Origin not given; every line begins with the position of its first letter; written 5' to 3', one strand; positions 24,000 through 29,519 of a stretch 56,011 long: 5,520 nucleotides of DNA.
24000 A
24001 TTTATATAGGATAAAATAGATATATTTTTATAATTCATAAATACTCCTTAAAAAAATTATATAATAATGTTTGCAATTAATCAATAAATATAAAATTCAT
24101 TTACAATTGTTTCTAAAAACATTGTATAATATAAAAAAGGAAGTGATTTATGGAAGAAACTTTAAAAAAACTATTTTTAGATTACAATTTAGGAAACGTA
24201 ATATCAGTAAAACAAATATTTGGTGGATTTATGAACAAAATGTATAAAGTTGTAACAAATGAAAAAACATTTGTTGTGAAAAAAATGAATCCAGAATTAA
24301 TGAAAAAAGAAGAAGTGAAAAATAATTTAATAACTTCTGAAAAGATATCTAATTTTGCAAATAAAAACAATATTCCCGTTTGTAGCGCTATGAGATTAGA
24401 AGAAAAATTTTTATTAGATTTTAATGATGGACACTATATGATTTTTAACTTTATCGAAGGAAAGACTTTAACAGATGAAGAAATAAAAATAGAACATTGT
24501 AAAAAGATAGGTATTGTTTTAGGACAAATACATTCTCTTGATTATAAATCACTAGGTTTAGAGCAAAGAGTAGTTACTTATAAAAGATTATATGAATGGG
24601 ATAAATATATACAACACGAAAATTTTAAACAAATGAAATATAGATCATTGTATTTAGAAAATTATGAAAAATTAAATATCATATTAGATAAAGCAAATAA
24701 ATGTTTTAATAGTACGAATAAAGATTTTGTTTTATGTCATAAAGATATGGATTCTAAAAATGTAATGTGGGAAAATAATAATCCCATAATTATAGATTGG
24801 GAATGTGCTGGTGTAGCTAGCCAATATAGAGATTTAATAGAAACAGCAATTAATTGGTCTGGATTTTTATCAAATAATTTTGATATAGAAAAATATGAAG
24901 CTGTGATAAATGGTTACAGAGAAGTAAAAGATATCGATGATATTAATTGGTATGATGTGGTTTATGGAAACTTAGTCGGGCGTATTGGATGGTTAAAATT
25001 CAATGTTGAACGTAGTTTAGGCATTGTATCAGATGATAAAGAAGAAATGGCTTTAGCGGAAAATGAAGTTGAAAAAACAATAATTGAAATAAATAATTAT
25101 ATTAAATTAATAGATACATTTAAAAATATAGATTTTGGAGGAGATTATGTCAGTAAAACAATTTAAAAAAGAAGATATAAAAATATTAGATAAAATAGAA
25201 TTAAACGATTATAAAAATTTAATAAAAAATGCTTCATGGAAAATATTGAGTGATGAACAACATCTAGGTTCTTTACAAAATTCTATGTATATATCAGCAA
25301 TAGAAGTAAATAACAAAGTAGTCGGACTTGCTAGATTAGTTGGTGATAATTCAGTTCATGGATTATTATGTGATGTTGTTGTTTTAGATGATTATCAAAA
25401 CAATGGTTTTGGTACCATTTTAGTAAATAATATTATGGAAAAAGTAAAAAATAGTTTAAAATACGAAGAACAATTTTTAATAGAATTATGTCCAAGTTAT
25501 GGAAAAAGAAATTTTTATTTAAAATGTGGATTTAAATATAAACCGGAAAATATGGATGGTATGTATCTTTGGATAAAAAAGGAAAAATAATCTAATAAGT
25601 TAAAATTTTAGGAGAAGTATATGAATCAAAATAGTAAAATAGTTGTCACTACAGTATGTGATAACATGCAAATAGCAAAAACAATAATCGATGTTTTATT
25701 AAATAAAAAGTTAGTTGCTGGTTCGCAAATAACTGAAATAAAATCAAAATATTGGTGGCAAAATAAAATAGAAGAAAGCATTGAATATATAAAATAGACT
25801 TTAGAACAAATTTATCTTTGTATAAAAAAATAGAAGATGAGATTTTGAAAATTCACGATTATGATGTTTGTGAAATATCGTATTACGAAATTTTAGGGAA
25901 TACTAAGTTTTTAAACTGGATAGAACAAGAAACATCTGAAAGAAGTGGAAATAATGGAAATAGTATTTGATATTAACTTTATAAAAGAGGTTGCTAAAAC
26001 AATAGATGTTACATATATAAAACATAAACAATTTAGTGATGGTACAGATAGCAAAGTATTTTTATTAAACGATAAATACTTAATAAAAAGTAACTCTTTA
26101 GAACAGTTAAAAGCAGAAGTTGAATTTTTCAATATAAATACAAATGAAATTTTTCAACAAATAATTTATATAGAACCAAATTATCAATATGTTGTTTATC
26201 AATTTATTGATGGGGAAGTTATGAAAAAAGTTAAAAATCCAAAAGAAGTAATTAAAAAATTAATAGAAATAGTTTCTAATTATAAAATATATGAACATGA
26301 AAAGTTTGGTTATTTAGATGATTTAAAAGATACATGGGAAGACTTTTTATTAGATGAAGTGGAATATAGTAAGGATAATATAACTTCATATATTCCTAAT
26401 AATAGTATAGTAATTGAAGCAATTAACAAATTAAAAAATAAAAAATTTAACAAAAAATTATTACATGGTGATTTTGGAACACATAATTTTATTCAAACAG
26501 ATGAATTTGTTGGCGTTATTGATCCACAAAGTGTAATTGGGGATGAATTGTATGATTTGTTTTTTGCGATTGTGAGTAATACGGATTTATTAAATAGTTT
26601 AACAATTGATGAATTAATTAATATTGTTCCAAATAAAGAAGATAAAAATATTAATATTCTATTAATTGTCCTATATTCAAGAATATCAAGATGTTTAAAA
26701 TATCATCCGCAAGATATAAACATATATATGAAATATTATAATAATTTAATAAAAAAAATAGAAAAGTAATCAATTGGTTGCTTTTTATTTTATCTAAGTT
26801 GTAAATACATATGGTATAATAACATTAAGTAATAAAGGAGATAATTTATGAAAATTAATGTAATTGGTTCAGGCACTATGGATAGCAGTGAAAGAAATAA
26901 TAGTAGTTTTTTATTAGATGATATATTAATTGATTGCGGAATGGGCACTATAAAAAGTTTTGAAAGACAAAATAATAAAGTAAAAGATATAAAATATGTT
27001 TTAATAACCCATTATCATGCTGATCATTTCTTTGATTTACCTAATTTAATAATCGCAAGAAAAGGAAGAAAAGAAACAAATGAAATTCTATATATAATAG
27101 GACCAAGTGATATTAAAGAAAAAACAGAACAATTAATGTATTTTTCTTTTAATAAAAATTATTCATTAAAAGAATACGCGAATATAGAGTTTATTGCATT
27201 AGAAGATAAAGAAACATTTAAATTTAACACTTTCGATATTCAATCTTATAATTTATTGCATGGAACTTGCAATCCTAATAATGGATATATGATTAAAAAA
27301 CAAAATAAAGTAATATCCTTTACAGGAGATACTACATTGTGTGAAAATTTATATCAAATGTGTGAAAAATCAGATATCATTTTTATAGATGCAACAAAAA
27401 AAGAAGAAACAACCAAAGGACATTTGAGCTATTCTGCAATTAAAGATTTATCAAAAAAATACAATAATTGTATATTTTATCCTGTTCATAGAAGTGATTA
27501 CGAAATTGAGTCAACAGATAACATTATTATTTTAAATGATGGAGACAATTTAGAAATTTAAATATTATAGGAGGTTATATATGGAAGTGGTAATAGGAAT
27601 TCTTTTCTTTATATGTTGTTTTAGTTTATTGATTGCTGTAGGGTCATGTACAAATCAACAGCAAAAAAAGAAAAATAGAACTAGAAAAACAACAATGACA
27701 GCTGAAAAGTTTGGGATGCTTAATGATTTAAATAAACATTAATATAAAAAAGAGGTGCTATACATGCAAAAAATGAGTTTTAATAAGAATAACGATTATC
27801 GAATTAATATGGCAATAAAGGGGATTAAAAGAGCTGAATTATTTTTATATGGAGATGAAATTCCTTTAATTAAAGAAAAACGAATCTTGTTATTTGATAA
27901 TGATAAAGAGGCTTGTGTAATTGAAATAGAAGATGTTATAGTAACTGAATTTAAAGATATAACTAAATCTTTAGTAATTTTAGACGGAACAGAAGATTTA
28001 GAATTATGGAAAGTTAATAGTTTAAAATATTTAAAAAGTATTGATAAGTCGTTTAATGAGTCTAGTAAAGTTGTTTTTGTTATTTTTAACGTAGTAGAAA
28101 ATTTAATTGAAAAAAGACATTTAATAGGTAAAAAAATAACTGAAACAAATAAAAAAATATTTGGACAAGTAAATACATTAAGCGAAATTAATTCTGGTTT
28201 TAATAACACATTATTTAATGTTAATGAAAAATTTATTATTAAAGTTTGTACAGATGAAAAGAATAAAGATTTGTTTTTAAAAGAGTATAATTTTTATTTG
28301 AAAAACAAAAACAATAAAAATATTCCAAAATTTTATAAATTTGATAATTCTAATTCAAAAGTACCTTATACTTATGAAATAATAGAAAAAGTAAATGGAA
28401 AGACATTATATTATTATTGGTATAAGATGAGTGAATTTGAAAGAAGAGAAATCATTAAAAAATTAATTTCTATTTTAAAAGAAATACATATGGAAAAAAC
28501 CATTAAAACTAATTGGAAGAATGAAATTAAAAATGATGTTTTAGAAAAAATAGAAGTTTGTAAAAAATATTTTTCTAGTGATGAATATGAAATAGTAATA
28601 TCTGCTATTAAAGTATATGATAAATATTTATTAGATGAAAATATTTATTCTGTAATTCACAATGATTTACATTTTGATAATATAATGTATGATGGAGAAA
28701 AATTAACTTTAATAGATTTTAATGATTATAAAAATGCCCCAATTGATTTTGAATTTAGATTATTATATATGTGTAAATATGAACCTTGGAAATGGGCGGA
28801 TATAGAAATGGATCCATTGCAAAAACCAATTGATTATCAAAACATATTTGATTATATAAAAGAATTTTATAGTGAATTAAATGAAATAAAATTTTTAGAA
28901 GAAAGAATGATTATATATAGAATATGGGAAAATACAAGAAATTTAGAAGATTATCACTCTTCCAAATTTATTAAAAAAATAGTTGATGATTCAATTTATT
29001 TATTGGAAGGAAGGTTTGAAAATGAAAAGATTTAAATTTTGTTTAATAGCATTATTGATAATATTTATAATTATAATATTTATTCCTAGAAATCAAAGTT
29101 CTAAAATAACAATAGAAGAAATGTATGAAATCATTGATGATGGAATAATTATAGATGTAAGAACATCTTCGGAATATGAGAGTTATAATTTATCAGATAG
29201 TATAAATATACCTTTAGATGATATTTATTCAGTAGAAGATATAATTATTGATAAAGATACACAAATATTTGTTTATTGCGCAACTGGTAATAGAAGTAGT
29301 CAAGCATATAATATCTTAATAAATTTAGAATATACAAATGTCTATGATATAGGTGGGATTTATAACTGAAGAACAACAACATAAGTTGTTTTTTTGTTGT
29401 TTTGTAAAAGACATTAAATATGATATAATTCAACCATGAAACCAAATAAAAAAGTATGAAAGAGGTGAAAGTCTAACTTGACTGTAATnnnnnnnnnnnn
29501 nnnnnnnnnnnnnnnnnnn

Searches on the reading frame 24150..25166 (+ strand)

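Call 71: search_protein_families(library=pfam, proteins=[window:24150-25166:+], max_evalue=0.01)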
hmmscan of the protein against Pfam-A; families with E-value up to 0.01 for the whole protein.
window:24150-25166:+ (338 aa): 2 families
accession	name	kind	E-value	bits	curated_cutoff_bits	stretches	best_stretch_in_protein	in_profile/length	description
PF01636.29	APH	-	7.1e-19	69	23.2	1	20-259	2-236/239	Phosphotransferase enzyme family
PF01633.27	Choline_kinase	-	2.6e-16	60.3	29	1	20-229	1-200/300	Choline/ethanolamine kinase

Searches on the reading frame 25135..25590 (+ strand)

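Call 71: search_protein_families(library=pfam, proteins=[window:25135-25590:+], max_evalue=0.01)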
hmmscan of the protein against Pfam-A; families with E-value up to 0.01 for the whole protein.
window:25135-25590:+ (151 aa): 4 families
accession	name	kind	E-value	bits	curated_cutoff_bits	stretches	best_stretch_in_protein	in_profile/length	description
PF00583.31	Acetyltransf_1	-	3e-11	44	20.7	1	41-133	22-116/116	Acetyltransferase (GNAT) family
PF13508.13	Acetyltransf_7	-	1.8e-10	41.4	27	1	56-134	8-83/84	Acetyltransferase (GNAT) domain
PF13673.13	Acetyltransf_10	-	6.4e-08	33.1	23.6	1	36-134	15-108/128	Acetyltransferase (GNAT) domain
PF08445.16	FR47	-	0.0029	18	22.1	1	76-110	22-54/86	FR47-like protein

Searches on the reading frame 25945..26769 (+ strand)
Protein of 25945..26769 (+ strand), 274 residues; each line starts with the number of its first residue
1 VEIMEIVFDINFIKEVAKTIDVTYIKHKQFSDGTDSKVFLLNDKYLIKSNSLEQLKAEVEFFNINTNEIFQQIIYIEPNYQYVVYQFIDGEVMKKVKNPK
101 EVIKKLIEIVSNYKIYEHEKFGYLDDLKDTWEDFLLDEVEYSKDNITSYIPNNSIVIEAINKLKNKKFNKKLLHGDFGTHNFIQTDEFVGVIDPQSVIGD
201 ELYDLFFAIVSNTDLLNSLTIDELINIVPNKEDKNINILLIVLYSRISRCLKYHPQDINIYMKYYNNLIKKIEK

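Call 71: search_protein_families(library=pfam, proteins=[window:25945-26769:+], max_evalue=0.01)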
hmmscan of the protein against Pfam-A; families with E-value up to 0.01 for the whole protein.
window:25945-26769:+ (274 aa): 2 families
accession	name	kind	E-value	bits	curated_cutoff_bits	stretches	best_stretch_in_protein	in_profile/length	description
PF01636.29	APH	-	1.4e-07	31.9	23.2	1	28-209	3-210/239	Phosphotransferase enzyme family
PF03881.20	Fructosamin_kin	-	0.00044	20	22.4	1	140-207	158-226/288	Fructosamine kinase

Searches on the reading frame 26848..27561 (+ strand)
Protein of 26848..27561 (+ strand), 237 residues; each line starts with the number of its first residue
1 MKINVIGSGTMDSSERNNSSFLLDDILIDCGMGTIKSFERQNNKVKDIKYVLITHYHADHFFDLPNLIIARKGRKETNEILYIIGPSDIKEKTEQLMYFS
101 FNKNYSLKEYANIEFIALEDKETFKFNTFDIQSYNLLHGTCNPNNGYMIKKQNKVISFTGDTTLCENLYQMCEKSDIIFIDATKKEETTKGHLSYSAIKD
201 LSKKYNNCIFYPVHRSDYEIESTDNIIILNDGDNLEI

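Call 71: search_protein_families(library=pfam, proteins=[window:26848-27561:+], max_evalue=0.01)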
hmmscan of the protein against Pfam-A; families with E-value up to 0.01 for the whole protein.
window:26848-27561:+ (237 aa): 4 families
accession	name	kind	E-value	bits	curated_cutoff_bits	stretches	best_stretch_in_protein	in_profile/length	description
PF12706.13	Lactamase_B_2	-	8e-18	65.2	27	1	26-214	3-199/200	Beta-lactamase superfamily domain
PF00753.33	Lactamase_B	-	1.5e-12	48.3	22.7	1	25-162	17-150/196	Metallo-beta-lactamase superfamily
PF23023.1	Anti-Pycsar_Apyc1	-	0.002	18.1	50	1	3-65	5-71/250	Anti-Pycsar protein Apyc1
PF13483.12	Lactamase_B_3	-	0.0076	16.7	24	0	26-200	19-150/160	Beta-lactamase superfamily domain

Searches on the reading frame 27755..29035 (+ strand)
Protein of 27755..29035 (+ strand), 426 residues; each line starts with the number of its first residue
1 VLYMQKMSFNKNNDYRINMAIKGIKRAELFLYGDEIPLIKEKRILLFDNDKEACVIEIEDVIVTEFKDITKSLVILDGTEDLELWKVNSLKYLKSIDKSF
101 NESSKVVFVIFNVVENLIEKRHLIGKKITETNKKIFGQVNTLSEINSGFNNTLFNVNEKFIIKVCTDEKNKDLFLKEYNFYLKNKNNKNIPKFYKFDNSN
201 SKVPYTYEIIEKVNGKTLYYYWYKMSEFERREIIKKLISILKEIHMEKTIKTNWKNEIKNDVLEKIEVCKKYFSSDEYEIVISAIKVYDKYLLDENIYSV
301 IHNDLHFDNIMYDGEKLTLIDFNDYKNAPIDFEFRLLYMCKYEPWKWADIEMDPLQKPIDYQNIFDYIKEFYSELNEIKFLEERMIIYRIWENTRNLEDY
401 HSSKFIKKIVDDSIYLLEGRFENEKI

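Call 3: search_protein_families(library=pfam, proteins=[window:27755-29035:+], max_evalue=0.01)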
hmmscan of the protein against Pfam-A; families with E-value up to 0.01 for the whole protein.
window:27755-29035:+ (426 aa): 3 families
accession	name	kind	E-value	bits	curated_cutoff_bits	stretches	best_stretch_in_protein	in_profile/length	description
PF01636.29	APH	-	1.2e-13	51.8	23.2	1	142-338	2-210/239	Phosphotransferase enzyme family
PF04266.20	ASCH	-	2.4e-06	28.6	21.2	1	21-114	12-102/103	ASCH domain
PF19974.5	TCAD9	-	0.00028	20.6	40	1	294-326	293-325/429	Ternary complex associated domain 9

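Call 4: search_protein_families(library=ncbifam, proteins=[window:27755-29035:+], max_evalue=0.01)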
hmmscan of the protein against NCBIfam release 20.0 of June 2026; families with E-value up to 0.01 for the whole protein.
window:27755-29035:+ (426 aa): 5 families
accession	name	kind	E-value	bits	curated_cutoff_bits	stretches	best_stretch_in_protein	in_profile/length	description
NF003558.0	PRK05231.1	equivalog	0.0029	16.6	271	1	255-324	139-214/322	homoserine kinase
TIGR00938.1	thrB_alt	equivalog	0.0035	16.7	255.9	1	242-322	126-212/307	homoserine kinase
NF041256.1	GntI_guanitoxin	equivalog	0.0035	16.7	357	0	225-323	96-199/282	guanitoxin biosynthesis pre-guanitoxin N-oxide kinase GntI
NF047741.1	antiphage_MADS6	equivalog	0.0037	15.9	460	1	157-245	520-608/612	methylation-associated defense system protein kinase MAD6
NF052299.1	CT360_fam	equivalog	0.0081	15.8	250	1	227-291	48-111/207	CT360 family protein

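Call 8: search_protein_families(library=padloc, proteins=[window:27755-29035:+], max_evalue=0.01)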
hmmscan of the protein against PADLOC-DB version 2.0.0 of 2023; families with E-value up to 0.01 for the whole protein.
window:27755-29035:+ (426 aa): 1 family
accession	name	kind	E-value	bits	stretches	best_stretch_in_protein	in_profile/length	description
PDLC04044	PD-T4-6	-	1.2e-05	22.6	0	172-255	82-165/372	-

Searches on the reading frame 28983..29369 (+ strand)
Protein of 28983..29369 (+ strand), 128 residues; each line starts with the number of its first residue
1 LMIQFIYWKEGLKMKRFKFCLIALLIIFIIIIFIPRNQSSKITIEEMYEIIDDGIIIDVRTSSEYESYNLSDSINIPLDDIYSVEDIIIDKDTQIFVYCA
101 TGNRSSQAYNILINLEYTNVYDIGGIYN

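Call 3: search_protein_families(library=pfam, proteins=[window:28983-29369:+], max_evalue=0.01)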
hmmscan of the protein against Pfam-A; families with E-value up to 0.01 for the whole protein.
window:28983-29369:+ (128 aa): 1 family
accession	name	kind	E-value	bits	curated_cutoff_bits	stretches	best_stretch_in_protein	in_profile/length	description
PF00581.25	Rhodanese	-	5.2e-14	53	22.2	1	44-123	2-92/102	Rhodanese-like domain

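Call 4: search_protein_families(library=ncbifam, proteins=[window:28983-29369:+], max_evalue=0.01)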
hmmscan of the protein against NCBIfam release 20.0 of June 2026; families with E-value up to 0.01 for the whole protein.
window:28983-29369:+ (128 aa): 14 families
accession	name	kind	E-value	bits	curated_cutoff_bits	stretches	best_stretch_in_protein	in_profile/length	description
NF007627.0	PRK10287.1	equivalog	5.5e-13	49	102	1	56-126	23-94/104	thiosulfate sulfurtransferase PspE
TIGR02981.1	phageshock_pspE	exception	2e-12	47.3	126.3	1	56-126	21-92/101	thiosulfate sulfurtransferase PspE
NF045521.1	rhoda_near_glyco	subfamily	5.8e-12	45.6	145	1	39-127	17-106/144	rhodanese homology domain-containing protein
NF006444.0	PRK08762.1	equivalog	5.1e-11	41.8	449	1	36-125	11-102/387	molybdopterin-synthase adenylyltransferase MoeB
NF005902.0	PRK07878.1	equivalog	1.5e-08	34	647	1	39-125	286-376/392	adenylyltransferase/sulfurtransferase MoeZ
TIGR04568.1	arch_SelU_Nterm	equivalog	6.2e-08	32.7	200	1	41-78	90-128/215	selenouridine synthase SelU-like subunit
NF008750.0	PRK11784.1-2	equivalog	7.1e-08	31.9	241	1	42-78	5-40/346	tRNA 2-selenouridine(34) synthase MnmH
NF005646.0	PRK07411.1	equivalog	2.1e-07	30.4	633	1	39-126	281-376/390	molybdopterin-synthase adenylyltransferase MoeB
NF041203.1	rhodanese_LYCAU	equivalog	7.1e-07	28.9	115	1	27-125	8-111/126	rhodanese-related (seleno)protein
NF001195.0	PRK00162.1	equivalog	1.8e-05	25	102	1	39-126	4-92/108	thiosulfate sulfurtransferase GlpE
NF001133.1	PRK00142.1-1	equivalog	9.9e-05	22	170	1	37-126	103-200/229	oxygen-dependent tRNA uridine(34) hydroxylase TrhO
TIGR03167.1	tRNA_sel_U_synt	equivalog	0.00037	20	219.75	0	54-78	3-27/311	tRNA 2-selenouridine(34) synthase MnmH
NF045694.1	seleno_TsoB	exception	0.00093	17.4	805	1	52-122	60-141/572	rhodanese/DsbD fusion-like selenoprotein TsoB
TIGR04271.1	ThiI_C_thiazole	equivalog_domain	0.001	19.1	70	1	39-120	12-96/101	thiazole biosynthesis protein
